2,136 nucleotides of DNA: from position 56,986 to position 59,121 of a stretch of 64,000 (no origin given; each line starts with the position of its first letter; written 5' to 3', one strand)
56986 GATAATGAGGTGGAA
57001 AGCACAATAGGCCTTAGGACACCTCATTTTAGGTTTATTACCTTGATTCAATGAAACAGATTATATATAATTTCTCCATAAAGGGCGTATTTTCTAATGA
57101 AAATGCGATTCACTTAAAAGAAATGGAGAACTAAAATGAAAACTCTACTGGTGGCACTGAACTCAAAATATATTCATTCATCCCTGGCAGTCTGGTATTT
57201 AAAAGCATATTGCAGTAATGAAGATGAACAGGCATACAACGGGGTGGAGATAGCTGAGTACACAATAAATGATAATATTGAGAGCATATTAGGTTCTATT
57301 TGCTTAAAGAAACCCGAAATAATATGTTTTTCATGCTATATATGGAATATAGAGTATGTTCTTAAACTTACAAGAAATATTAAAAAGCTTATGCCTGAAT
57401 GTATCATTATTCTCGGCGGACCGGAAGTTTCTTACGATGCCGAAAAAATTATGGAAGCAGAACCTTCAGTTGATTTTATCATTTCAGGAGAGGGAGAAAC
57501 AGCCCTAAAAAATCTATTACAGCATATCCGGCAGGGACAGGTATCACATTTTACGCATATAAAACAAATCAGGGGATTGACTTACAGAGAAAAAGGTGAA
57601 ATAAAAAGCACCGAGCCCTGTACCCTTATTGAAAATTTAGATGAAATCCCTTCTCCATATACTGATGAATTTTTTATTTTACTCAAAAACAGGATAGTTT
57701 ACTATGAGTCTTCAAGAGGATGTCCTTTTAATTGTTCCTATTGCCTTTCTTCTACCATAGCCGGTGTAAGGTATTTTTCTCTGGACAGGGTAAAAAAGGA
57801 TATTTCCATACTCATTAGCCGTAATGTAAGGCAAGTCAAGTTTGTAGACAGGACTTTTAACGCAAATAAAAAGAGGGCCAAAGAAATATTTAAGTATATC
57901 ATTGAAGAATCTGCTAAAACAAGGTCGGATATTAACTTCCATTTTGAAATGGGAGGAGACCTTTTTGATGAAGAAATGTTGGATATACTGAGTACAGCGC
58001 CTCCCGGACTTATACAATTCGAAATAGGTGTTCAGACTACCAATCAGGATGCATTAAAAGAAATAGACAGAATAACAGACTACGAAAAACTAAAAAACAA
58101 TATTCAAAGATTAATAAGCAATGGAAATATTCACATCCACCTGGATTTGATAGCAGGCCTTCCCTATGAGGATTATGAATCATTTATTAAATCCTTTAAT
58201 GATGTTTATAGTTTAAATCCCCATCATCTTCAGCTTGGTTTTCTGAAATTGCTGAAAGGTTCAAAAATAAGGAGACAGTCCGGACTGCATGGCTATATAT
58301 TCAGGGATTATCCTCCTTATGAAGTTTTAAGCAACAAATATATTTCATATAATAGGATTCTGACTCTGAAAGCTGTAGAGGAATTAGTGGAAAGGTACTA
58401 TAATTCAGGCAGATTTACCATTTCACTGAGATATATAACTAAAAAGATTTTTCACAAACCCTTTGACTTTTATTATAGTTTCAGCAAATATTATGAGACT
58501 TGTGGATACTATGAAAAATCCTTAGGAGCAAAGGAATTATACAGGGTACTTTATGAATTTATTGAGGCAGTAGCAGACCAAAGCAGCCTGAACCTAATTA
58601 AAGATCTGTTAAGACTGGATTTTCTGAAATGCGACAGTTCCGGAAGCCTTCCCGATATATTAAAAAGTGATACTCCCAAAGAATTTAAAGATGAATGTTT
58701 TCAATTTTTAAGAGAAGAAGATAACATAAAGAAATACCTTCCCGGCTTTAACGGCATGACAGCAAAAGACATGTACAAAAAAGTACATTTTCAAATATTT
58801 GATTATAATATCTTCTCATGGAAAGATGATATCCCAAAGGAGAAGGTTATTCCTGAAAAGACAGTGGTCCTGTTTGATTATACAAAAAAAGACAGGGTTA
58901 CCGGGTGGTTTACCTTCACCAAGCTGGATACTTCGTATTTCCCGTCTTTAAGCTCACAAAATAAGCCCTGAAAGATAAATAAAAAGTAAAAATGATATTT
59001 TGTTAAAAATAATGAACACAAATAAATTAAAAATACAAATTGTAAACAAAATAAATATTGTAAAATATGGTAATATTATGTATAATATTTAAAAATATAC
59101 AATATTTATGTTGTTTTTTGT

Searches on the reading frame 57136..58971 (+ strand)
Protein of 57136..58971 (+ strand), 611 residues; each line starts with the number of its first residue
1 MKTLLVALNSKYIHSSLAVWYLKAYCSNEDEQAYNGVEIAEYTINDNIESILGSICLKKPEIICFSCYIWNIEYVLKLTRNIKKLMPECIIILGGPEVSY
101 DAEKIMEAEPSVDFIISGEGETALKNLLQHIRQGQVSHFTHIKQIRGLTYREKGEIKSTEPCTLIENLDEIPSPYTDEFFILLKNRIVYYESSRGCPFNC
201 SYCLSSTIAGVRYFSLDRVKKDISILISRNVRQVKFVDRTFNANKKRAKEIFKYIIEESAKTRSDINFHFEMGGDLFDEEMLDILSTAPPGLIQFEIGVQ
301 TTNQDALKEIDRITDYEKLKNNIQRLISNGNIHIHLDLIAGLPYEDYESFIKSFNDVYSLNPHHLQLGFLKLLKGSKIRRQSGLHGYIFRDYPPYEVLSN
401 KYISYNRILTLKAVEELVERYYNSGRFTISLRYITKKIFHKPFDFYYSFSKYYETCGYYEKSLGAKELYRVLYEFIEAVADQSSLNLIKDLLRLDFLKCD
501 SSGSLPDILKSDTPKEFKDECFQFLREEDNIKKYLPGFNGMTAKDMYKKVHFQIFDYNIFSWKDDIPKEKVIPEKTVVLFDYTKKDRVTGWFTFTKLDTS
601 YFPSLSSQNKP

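Call 15: search_protein_families(library=pfam, proteins=[window:57136-58971:+], max_evalue=0.001)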
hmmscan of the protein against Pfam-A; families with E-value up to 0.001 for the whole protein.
window:57136-58971:+ (611 aa): 3 families
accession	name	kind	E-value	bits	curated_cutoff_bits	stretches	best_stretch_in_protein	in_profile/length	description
PF13311.11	DUF4080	-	1.2e-53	182.6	22.9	1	385-580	3-188/188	Protein of unknown function (DUF4080)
PF04055.27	Radical_SAM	-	2.3e-23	83.6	29.5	1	191-356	2-165/166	Radical SAM superfamily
PF02310.24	B12-binding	-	8.9e-21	74.4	32.1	1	5-127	3-120/121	B12 binding domain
